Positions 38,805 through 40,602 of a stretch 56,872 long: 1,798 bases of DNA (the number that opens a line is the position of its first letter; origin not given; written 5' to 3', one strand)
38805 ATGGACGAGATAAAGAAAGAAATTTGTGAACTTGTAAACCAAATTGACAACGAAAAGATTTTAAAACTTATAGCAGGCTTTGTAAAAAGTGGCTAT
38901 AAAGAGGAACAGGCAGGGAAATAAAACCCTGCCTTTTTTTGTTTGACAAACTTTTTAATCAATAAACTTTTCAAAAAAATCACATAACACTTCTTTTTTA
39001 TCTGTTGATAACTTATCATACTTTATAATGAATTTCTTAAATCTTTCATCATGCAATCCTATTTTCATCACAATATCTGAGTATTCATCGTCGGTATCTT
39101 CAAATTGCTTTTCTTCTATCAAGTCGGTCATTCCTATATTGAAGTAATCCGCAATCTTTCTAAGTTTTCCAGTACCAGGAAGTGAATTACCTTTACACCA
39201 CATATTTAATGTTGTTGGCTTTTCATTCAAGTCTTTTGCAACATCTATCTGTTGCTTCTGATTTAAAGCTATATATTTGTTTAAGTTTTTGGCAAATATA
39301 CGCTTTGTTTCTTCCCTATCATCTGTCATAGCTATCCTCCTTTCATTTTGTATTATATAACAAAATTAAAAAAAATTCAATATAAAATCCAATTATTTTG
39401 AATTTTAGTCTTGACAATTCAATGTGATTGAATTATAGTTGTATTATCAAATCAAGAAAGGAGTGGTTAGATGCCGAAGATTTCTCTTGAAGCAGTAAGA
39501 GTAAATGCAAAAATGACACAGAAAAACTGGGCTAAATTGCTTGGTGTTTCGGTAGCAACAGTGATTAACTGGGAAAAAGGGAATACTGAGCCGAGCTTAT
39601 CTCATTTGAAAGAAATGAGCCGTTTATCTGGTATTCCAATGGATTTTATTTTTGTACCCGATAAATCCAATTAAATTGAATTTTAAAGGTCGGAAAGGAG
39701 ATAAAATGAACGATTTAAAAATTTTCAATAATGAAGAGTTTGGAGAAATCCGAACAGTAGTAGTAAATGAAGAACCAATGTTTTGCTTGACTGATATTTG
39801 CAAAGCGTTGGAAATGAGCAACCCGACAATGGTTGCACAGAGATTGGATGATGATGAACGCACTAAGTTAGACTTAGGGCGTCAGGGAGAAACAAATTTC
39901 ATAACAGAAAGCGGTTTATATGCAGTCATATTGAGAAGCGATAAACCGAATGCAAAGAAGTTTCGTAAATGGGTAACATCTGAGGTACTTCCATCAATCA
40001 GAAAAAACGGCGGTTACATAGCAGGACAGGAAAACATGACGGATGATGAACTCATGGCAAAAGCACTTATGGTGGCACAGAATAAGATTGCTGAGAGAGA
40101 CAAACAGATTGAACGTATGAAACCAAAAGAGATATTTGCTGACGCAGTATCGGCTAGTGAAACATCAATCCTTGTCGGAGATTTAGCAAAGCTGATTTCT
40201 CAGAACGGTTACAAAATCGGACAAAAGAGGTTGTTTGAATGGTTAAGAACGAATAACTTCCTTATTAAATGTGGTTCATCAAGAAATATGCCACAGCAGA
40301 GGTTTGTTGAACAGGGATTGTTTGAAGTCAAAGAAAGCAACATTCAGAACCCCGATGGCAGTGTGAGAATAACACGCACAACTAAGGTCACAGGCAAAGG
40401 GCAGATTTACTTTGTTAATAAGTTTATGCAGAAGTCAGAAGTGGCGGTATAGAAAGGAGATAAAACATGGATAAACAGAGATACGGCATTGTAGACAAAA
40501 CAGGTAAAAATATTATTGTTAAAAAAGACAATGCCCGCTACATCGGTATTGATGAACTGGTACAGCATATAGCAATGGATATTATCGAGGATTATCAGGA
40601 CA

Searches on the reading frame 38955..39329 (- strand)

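Call 72: search_protein_families(library=pfam, proteins=[window:38955-39329:-], max_evalue=0.01)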
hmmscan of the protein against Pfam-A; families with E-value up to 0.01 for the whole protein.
window:38955-39329:- (124 aa): 3 families
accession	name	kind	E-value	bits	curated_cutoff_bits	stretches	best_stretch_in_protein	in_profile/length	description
PF01381.28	HTH_3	-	5.3e-07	30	23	1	25-70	10-55/55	Helix-turn-helix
PF13443.12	HTH_26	-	5.5e-05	23.8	22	1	15-72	1-59/63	Cro/C1-type HTH DNA-binding domain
PF12844.13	HTH_19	-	0.0024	18.2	30.2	1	14-71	2-59/64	Helix-turn-helix domain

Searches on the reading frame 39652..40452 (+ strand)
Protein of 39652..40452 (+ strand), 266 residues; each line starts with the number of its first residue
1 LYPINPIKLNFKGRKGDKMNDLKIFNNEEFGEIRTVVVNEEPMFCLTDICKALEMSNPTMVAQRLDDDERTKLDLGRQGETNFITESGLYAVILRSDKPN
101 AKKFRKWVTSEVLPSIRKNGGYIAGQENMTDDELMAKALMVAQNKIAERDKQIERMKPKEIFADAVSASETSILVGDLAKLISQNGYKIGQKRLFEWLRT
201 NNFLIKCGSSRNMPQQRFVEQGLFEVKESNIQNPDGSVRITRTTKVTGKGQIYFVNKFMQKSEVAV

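Call 12: search_protein_families(library=pfam, proteins=[window:39652-40452:+], max_evalue=0.01)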
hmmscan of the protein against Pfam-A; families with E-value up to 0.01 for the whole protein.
window:39652-40452:+ (266 aa): 3 families
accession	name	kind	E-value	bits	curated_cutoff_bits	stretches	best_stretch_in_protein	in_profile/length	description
PF03374.19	ANT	-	3.3e-34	117.9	25.3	1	151-259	2-106/108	Phage antirepressor protein KilAC domain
PF02498.22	Bro-N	-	8.5e-26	90.9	25.6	1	32-114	1-96/96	BRO family, N-terminal domain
PF08235.19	LNS2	-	0.0061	16.4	32.3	0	172-240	61-129/226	LNS2 (Lipin/Ned1/Smp2)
